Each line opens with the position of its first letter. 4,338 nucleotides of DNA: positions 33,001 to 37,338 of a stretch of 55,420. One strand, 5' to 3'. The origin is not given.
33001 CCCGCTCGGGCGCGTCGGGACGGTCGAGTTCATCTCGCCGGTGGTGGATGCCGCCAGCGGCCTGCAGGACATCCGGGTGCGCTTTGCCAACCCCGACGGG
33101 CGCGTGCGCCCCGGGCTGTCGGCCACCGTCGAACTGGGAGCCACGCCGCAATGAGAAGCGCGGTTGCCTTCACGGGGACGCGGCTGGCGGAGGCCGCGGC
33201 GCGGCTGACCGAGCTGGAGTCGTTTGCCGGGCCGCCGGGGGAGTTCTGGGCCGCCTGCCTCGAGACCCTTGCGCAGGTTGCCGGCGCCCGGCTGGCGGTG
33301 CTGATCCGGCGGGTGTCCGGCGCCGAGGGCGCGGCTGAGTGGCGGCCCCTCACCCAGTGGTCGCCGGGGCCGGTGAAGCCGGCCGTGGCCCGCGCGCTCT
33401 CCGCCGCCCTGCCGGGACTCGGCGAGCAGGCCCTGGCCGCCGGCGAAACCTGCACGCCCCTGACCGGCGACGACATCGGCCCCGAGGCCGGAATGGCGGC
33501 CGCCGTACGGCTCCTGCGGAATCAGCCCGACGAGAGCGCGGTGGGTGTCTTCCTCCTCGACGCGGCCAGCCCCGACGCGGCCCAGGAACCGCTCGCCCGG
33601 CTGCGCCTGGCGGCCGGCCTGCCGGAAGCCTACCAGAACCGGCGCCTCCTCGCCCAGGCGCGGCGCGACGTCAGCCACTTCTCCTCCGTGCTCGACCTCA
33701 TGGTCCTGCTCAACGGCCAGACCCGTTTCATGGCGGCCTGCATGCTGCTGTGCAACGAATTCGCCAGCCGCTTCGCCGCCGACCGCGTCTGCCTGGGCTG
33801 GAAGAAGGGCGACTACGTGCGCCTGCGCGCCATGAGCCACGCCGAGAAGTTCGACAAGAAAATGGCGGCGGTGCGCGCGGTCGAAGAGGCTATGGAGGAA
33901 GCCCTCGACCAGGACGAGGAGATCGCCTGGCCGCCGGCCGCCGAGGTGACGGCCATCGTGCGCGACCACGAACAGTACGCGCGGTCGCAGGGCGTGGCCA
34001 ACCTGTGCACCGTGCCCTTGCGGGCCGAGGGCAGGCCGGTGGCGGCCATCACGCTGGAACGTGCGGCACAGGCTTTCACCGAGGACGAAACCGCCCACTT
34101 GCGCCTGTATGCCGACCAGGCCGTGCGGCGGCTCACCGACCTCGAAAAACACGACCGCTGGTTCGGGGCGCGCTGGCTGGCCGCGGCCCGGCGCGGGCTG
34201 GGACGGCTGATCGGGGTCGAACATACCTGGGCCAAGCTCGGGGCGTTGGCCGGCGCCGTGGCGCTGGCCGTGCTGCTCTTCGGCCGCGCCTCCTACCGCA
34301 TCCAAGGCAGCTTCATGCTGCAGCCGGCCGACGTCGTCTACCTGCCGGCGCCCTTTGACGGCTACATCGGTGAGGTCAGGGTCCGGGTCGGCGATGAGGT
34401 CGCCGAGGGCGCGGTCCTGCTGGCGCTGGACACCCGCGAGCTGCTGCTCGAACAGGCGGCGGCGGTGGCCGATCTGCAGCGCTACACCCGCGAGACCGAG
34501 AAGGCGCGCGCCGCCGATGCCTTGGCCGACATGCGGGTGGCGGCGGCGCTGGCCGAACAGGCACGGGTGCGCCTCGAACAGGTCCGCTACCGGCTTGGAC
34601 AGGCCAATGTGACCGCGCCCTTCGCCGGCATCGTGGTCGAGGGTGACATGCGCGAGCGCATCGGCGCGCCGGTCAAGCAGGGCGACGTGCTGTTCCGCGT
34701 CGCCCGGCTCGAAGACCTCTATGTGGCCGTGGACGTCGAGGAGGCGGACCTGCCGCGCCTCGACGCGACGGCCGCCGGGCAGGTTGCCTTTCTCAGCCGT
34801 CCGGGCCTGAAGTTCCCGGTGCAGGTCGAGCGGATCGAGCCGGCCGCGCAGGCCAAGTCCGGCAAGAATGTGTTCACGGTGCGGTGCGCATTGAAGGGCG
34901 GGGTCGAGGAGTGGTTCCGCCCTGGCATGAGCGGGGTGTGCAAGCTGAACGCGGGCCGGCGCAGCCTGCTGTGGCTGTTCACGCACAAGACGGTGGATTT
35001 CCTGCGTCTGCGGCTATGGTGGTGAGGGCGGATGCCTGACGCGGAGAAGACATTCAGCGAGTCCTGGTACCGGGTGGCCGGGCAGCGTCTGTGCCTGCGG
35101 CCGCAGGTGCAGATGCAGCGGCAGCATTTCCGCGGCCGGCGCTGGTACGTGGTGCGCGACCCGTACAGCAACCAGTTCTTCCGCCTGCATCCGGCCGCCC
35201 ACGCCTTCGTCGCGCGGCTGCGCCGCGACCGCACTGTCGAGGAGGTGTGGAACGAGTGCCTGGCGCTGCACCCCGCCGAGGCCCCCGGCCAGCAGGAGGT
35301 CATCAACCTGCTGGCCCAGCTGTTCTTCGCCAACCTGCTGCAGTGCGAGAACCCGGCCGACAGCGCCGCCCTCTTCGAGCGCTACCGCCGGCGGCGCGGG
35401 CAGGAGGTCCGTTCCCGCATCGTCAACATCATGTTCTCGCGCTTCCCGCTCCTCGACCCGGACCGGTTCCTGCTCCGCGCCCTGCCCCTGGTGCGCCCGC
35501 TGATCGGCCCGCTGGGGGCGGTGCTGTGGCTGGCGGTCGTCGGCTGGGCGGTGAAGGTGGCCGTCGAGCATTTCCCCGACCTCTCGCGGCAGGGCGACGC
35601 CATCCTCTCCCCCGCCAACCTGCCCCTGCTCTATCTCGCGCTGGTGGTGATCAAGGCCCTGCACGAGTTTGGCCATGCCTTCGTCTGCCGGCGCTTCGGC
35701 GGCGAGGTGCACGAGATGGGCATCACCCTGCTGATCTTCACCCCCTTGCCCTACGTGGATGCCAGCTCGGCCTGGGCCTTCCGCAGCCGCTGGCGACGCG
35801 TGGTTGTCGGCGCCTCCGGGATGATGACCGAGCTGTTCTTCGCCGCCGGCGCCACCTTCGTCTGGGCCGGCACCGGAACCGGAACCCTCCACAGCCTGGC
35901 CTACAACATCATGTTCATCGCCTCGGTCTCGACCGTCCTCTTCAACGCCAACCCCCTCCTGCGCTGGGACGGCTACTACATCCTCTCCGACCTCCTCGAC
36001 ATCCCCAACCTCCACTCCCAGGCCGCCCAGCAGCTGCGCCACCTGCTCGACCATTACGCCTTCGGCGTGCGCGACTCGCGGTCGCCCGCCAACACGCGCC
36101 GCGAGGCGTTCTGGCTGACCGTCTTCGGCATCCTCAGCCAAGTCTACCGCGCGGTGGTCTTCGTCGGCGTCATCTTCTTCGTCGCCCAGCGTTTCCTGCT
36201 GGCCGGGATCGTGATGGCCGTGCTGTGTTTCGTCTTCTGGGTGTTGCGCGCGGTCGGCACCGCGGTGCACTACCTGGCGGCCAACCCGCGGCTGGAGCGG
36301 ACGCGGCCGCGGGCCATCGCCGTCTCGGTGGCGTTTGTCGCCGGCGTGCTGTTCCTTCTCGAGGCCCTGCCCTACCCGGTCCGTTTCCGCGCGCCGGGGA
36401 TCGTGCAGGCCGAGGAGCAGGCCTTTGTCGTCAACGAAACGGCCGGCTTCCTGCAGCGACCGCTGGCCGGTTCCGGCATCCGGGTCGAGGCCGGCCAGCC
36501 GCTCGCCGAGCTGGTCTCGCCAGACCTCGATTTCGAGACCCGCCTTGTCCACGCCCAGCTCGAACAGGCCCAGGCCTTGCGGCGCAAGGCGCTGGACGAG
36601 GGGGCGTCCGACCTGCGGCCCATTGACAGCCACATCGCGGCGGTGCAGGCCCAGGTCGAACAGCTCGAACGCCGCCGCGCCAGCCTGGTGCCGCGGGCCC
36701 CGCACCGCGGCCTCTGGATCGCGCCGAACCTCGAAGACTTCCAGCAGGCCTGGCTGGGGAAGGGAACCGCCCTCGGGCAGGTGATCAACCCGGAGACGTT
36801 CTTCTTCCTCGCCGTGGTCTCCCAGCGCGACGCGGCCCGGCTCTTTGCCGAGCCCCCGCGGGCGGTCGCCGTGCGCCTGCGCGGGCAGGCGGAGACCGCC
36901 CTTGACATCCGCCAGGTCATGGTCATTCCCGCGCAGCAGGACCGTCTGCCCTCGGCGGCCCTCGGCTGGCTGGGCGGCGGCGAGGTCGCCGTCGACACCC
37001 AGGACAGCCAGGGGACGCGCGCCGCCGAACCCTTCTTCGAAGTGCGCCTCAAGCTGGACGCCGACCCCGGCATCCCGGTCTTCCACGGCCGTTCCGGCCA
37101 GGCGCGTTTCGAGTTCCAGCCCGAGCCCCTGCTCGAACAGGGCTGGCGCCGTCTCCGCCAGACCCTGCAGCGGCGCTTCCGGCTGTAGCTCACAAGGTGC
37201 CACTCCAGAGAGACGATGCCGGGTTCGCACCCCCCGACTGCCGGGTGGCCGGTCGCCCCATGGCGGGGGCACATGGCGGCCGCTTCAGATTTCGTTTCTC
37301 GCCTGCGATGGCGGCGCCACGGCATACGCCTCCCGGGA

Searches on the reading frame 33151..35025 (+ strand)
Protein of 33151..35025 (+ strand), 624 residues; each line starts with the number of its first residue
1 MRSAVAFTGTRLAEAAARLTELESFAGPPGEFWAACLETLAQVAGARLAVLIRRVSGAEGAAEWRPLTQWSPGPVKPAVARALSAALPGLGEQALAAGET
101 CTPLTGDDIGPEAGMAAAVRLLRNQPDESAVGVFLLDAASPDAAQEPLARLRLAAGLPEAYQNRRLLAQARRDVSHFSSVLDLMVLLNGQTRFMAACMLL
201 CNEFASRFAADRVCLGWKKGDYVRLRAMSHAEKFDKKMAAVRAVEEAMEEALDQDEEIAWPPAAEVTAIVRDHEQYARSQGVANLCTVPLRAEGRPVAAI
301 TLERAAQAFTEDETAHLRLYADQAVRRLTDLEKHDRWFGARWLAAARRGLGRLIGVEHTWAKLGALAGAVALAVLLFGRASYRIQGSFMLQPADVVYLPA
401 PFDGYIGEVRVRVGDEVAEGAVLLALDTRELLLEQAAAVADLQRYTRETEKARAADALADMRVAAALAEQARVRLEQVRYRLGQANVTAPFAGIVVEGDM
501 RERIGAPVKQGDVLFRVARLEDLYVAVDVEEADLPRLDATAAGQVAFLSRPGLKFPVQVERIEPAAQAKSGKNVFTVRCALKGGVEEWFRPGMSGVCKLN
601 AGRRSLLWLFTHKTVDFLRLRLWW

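Call 7: search_protein_families(library=pfam, proteins=[window:33151-35025:+], max_evalue=0.001)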
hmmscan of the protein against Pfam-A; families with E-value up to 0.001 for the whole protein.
window:33151-35025:+ (624 aa): 6 families
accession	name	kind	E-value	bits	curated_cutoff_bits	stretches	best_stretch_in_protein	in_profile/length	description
PF16576.10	HlyD_D23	-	4.6e-19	69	30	1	383-583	7-203/214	Barrel-sandwich domain of CusB or HlyD membrane-fusion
PF13437.12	HlyD_3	-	4e-15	56.9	22.2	1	487-592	2-106/106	HlyD family secretion protein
PF13533.13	Biotin_lipoyl_2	-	8.6e-08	32.3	29.8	0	400-427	5-32/32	Biotin-lipoyl like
PF01590.32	GAF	-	1.8e-07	32.2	22.4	1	200-326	9-131/133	GAF domain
PF13185.12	GAF_2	-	0.00014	22.5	28.6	1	245-324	53-131/136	GAF domain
PF00364.28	Biotin_lipoyl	-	0.00067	19.9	22.1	0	398-425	45-72/73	Biotin-requiring enzyme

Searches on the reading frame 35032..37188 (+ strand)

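Call 7: search_protein_families(library=pfam, proteins=[window:35032-37188:+], max_evalue=0.001)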
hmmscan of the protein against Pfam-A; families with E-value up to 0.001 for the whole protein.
window:35032-37188:+ (718 aa): 2 families
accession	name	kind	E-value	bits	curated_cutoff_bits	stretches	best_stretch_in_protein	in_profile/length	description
PF02163.28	Peptidase_M50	-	3.8e-07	30.1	27.2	1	201-278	3-100/221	Peptidase family M50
PF16576.10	HlyD_D23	-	0.00093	19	30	0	452-564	6-121/214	Barrel-sandwich domain of CusB or HlyD membrane-fusion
